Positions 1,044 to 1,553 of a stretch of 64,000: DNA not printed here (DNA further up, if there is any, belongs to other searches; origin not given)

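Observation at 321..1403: DUF2971 protein plus upstream 69-aa ORF as candidate toxin/effector pair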

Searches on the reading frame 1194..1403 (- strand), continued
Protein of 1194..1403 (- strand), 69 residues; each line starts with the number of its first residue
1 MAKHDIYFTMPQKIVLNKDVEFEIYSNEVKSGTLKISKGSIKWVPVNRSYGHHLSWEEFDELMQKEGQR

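Call 79: search_protein_families(library=pfam, proteins=[L004:11328-11906:+, L004:12367-12894:+, L004:12873-13499:+, L004:16724-17653:+, L012:3534-3923:+, L012:4241-4849:+, L015:4220-7300:+, L017:4742-5695:+, L162:203-2110:-, L151:1119-3560:+], max_evalue=0.01)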
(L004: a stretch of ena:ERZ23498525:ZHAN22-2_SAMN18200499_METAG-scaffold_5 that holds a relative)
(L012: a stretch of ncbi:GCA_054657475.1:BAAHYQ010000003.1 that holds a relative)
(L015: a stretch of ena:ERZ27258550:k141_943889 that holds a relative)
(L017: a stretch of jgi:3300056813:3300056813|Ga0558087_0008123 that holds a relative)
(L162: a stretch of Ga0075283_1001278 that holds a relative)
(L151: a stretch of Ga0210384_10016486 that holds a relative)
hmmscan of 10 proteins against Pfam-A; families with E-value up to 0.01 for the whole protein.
L004:11328-11906:+ (192 aa): 0 families

L004:12367-12894:+ (175 aa): 3 families
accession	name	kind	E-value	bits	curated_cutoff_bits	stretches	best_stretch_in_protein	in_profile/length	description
PF25559.1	DUF7931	-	1e-06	28.9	27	1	35-172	8-139/149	Domain of unknown function (DUF7931)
PF24217.1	DUF7436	-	0.0001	22.7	34.2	1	35-171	19-148/153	Family of unknown function (DUF7436)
PF13091.12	PLDc_2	-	0.0051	17.1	27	0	40-98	5-49/132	PLD-like domain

L004:12873-13499:+ (208 aa): 1 family
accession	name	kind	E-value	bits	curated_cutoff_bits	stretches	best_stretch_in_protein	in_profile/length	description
PF16481.10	DUF5058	-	0.0056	16.7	28.2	0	63-166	116-220/222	Domain of unknown function (DUF5058)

L004:16724-17653:+ (309 aa): 1 family
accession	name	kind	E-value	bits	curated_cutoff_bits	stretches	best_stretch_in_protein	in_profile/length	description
PF00753.33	Lactamase_B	-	0.00032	21.2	22.7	1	15-79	6-57/196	Metallo-beta-lactamase superfamily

L012:3534-3923:+ (129 aa): 0 families

L012:4241-4849:+ (202 aa): 0 families

L015:4220-7300:+ (1026 aa): 1 family
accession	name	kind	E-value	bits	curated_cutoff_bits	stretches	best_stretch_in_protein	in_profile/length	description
PF04851.21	ResIII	-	5.6e-05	23.6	22.5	1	162-304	26-139/164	Type III restriction enzyme, res subunit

L017:4742-5695:+ (317 aa): 0 families

L162:203-2110:- (635 aa): 1 family
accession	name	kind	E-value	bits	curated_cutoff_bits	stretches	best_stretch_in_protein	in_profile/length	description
PF03235.19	GmrSD_N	-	5.1e-27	95.7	33.2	1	13-259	1-198/199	GmrSD restriction endonuclease, N-terminal domain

L151:1119-3560:+ (813 aa): 3 families
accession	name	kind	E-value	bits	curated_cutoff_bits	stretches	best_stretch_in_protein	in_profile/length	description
PF10593.14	Z1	-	2e-19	70.5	25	1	368-585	2-206/228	Z1 domain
PF00270.35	DEAD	-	1e-05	25.7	26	1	122-245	18-135/167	DEAD/DEAH box helicase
PF04851.21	ResIII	-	7.5e-05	23.1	22.5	1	100-278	5-162/164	Type III restriction enzyme, res subunit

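Call 84: search_dna_similar(query=window:1194-1403:-, collection=phages, mode=protein, max_evalue=0.001, max_rows=15)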
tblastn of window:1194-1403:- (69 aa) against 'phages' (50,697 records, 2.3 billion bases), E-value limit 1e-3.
No match.

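Call 85: search_dna_similar(query=window:1194-1403:-, collection=plasmids, mode=protein, max_evalue=0.001, max_rows=20)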
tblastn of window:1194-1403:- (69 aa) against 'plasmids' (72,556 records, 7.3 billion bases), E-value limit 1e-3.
Records with a match: 1; places in all: 1; records where one place covers at least 80% of the query: 1.
Best place of each record, by identity: <60% 1.
By first word of the organism name: Gordonia 1.
By predicted mobility (MOB-suite, as given by PLSDB): mobilizable 1.
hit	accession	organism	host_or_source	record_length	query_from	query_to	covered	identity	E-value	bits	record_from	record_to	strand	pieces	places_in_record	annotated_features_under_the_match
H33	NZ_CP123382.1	Gordonia sp. SMJS1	Pure culture,sediment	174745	1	61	88%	34.9%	8e-4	42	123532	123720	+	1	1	hypothetical protein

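Call 86: get_annotated_region(hit=H33, flank=5000)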
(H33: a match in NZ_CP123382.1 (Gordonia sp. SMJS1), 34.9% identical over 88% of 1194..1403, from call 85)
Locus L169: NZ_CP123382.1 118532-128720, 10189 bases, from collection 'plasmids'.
description: Gordonia sp. SMJS1 plasmid pSMJS1.1, complete sequence
organism: Gordonia sp. SMJS1 (NCBI taxid 3039400)
taxonomy: Bacteria; Actinomycetota; Actinomycetes; Mycobacteriales; Gordoniaceae; Gordonia; Gordonia sp. SMJS1
host: -; source: Pure culture,sediment; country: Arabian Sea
typing (MOB-suite, as given by PLSDB): mobilizable; relaxase MOBF
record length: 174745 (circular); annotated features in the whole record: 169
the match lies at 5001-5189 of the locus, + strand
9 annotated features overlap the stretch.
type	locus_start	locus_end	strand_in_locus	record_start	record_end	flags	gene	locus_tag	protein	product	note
CDS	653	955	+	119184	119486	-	-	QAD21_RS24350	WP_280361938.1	hypothetical protein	-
CDS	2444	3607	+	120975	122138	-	-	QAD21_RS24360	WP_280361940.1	hypothetical protein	-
CDS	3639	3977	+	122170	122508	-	-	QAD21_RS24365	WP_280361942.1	antitoxin Xre/MbcA/ParS toxin-binding domain-containing protein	-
CDS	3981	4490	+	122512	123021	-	-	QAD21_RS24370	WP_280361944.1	RES family NAD+ phosphorylase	-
CDS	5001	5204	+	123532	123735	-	-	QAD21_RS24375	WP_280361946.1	hypothetical protein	-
CDS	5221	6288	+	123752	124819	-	-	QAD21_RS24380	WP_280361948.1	hypothetical protein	-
CDS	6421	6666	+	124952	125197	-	-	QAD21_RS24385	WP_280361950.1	hypothetical protein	-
CDS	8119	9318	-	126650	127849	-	-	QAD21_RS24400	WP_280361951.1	IS30 family transposase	-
CDS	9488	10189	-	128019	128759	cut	-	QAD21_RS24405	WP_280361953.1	IS3 family transposase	-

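Call 87: search_protein_families(library=padloc, proteins=[L004:11328-11906:+, L004:12367-12894:+, L004:12873-13499:+, L004:14021-14623:+, L004:14620-15534:+, L004:15786-16028:+, L004:16013-16351:+, L004:16724-17653:+, L012:4241-4849:+], max_evalue=0.01)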
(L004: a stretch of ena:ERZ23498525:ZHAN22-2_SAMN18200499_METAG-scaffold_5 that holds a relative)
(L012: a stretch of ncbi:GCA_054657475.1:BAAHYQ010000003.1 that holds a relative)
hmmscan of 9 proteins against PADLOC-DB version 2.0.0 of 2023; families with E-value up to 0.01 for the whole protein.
L004:11328-11906:+ (192 aa): 0 families

L004:12367-12894:+ (175 aa): 2 families
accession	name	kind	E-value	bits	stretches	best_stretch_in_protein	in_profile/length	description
PDLC03924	MkoC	-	9.9e-05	18.6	1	9-106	976-1051/1136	-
PDLC02386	pAgo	-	0.001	15.6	1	45-107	384-445/697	-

L004:12873-13499:+ (208 aa): 0 families

L004:14021-14623:+ (200 aa): 28 families (the best 25 are shown)
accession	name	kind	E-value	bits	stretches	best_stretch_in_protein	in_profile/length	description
PDLC02265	AbiEi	-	5.9e-64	213.5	1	3-199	2-197/198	AbiEi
PDLC02283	AbiEi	-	4.3e-58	194.3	1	5-199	6-200/201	AbiEi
PDLC02225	AbiEi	-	4.8e-58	194.1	1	1-199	4-194/198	AbiEi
PDLC02239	AbiEi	-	1e-41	140.8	1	25-199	18-193/195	AbiEi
PDLC02263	AbiEi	-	4.2e-33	113.2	1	4-198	49-243/244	AbiEi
PDLC02245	AbiEi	-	3e-30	103.3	1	12-200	6-194/194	AbiEi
PDLC02248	AbiEi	-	7.3e-29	98.9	1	4-194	3-192/198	AbiEi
PDLC02275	AbiEi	-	2.1e-28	97.6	1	14-200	8-184/184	AbiEi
PDLC02254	AbiEi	-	6.8e-20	69.6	1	24-198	23-194/197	AbiEi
PDLC02249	AbiEi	-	1.7e-16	58.5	1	2-183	2-173/184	AbiEi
PDLC02228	AbiEi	-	3.7e-16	57.1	1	21-155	43-165/216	AbiEi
PDLC02267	AbiEi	-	2.1e-13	48.3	1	32-193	39-192/252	AbiEi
PDLC02260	AbiEi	-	2.8e-12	44.6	1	14-105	13-105/131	AbiEi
PDLC02238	AbiEi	-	4.9e-10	37.5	1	34-160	18-138/180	AbiEi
PDLC02253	AbiEi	-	1.9e-09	35.6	1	4-107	3-103/112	AbiEi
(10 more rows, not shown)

L004:14620-15534:+ (304 aa): 16 families
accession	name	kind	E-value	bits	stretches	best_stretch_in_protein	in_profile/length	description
PDLC02312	AbiEii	-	3.5e-98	326.3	1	1-304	1-298/299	AbiEii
PDLC02288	AbiEii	-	6e-93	309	1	2-286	4-275/294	AbiEii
PDLC02319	AbiEii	-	1.1e-35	121.5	1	38-275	5-231/241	AbiEii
PDLC02291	AbiEii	-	1.3e-33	114.6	1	5-233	12-227/310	AbiEii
PDLC02326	AbiEii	-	2.1e-33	113.1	1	8-143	5-132/133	AbiEii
PDLC02314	AbiEii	-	3.2e-20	70.6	1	7-231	8-228/290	AbiEii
PDLC02311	AbiEii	-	2.3e-18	65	1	13-297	4-274/283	AbiEii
PDLC02304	AbiEii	-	1.7e-17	62.3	1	14-280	5-255/260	AbiEii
PDLC02320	AbiEii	-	1.1e-15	55.9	1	146-260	4-120/147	AbiEii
PDLC02310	AbiEii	-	9.9e-13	46.1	1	40-215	30-201/265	AbiEii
PDLC02329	AbiEii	-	5.3e-12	43.7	1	4-229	9-232/294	AbiEii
PDLC02306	AbiEii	-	7.7e-09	33.6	2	45-93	34-81/280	AbiEii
PDLC02300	AbiEii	-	2.8e-06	25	1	38-225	27-211/259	AbiEii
PDLC02308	AbiEii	-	5.7e-06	24.2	1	35-222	14-204/279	AbiEii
PDLC02323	AbiEii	-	0.0003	18.5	1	39-210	28-187/248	AbiEii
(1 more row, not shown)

L004:15786-16028:+ (80 aa): 0 families

L004:16013-16351:+ (112 aa): 0 families

L004:16724-17653:+ (309 aa): 0 families

L012:4241-4849:+ (202 aa): 0 families

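Call 91: search_protein_families(library=pfam, alignment_id=A8, max_evalue=0.001)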
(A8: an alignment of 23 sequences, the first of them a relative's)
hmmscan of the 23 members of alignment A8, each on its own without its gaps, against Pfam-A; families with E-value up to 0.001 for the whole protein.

A. member 1, L012:4241-4849:+ (202 aa): 0 families

B. families by the number of members that match (of 23 scanned): 18 families
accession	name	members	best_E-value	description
PF03235.19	GmrSD_N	2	1e-26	GmrSD restriction endonuclease, N-terminal domain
PF14007.11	YtpI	2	0.00011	YtpI-like protein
PF02133.21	Transp_cyt_pur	1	2.1e-121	Permease for cytosine/purines, uracil, thiamine, allantoin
PF02245.21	Pur_DNA_glyco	1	2.9e-60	Methylpurine-DNA glycosylase (MPG)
PF01040.23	UbiA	1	9.7e-52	UbiA prenyltransferase family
PF00359.27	PTS_EIIA_2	1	2e-25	Phosphoenolpyruvate-dependent sugar phosphotransferase system, EIIA 2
PF00583.31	Acetyltransf_1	1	1.5e-21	Acetyltransferase (GNAT) family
PF22014.2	DUF6932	1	3.5e-20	Family of unknown function (DUF6932)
PF13385.13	Laminin_G_3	1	6e-17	Concanavalin A-like lectin/glucanases superfamily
PF04542.20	Sigma70_r2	1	3.1e-14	Sigma-70 region 2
PF13508.13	Acetyltransf_7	1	1.1e-13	Acetyltransferase (GNAT) domain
PF18962.6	Por_Secre_tail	1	4.8e-11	Secretion system C-terminal sorting domain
PF07510.16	GmrSD_C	1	1.9e-09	GmrSD restriction endonucleases, C-terminal domain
PF13673.13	Acetyltransf_10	1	6.6e-09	Acetyltransferase (GNAT) domain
PF04851.21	ResIII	1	5.6e-05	Type III restriction enzyme, res subunit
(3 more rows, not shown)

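Call 92: search_protein_families(library=pfam, alignment_id=A9, max_evalue=0.001)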
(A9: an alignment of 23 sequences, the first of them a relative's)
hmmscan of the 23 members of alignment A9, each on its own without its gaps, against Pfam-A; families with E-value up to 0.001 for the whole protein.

A. member 1, L012:3534-3923:+ (129 aa): 0 families

B. families by the number of members that match (of 23 scanned): 26 families (the first 25 are shown)
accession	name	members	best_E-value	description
PF01555.25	N6_N4_Mtase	2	3.1e-30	DNA methylase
PF13649.12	Methyltransf_25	2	1e-05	Methyltransferase domain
PF00155.27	Aminotran_1_2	1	6.7e-51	Aminotransferase class I and II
PF00578.27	AhpC-TSA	1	8.7e-41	AhpC/TSA family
PF01881.21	Cas_Cas6_C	1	2.6e-26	CRISPR associated protein Cas6, C-terminal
PF18818.7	MPTase-PolyVal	1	1.2e-25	Zincin-like metallopeptidase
PF08534.16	Redoxin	1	2.4e-25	Redoxin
PF01609.27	DDE_Tnp_1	1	3.9e-24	Transposase DDE domain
PF10593.14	Z1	1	5.2e-20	Z1 domain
PF00482.28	T2SSF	1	3.2e-18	Type II secretion system (T2SS), protein F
PF08401.16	ArdcN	1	1.6e-11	N-terminal domain of anti-restriction factor ArdC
PF08241.18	Methyltransf_11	1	1e-10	Methyltransferase domain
PF13489.12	Methyltransf_23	1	3.6e-10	Methyltransferase domain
PF21350.2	Cas6_I-A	1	2.6e-08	CRISPR-associated protein Cas6, N-terminal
PF18962.6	Por_Secre_tail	1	9.3e-08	Secretion system C-terminal sorting domain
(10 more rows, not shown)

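Call 100: search_protein_families(library=padloc, alignment_id=A8, max_evalue=0.001)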
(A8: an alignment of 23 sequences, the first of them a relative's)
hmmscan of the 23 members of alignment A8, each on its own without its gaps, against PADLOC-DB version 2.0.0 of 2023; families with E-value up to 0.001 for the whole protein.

A. member 1, L012:4241-4849:+ (202 aa): 0 families

B. families by the number of members that match (of 23 scanned): 38 families (the first 25 are shown)
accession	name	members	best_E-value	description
PDLC04154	HEC-06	2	6.3e-28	-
PDLC04157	HEC-06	2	1e-25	-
PDLC04155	HEC-06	2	4.9e-25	-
PDLC02687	Orf5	2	2.9e-24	Orf5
PDLC02695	Orf5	2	2.4e-23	Orf5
PDLC02701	Orf5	2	2.5e-19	Orf5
PDLC02691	Orf5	2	1.9e-18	Orf5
PDLC04151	HEC-05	2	3e-17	-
PDLC02786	SspE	2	6.7e-15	SspE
PDLC02789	SspE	2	1.6e-12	SspE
PDLC02699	Orf5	2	1.8e-11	Orf5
PDLC02790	SspE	2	6.7e-11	SspE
PDLC02792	SspE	2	8.7e-11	SspE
PDLC04150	HEC-05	2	1.7e-10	-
PDLC02783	SspE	2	6.1e-09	SspE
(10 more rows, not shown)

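Call 103: find_related_loci(query=A6, collection=viral_contigs, flank=4000)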
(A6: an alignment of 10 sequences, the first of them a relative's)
Query A6 (69 aa) in viral_contigs; peptide patterns used: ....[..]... (x = any residue, [..] = any of these).
9 stretches matched a pattern, but none encodes a relative of the query by tblastn (E <= 1e-3).
